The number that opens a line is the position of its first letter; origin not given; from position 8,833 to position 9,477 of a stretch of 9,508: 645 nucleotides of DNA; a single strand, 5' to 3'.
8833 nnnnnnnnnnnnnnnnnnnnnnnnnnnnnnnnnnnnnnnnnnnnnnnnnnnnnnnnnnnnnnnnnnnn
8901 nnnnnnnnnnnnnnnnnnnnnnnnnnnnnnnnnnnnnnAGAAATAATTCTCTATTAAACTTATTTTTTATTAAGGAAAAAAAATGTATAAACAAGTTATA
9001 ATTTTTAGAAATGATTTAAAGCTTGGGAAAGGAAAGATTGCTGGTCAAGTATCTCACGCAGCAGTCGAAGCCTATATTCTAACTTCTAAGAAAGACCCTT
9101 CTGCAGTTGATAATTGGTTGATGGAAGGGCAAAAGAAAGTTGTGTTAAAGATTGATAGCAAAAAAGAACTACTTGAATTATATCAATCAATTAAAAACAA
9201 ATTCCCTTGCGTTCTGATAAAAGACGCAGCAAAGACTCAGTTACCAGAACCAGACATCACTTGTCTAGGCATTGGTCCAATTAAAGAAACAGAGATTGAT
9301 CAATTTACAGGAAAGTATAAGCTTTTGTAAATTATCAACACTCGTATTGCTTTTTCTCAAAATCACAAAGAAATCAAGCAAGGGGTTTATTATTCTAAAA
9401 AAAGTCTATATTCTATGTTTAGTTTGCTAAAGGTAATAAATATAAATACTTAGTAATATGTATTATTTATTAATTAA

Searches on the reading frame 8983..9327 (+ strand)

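Call 11: search_protein_families(library=pfam, proteins=[window:8983-9327:+])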
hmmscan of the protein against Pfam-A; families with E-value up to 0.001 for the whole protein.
window:8983-9327:+ (115 aa): 1 family
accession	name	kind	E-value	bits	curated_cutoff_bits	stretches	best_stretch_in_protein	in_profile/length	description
PF01981.21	PTH2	-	4.6e-36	124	23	1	2-115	1-115/115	Peptidyl-tRNA hydrolase PTH2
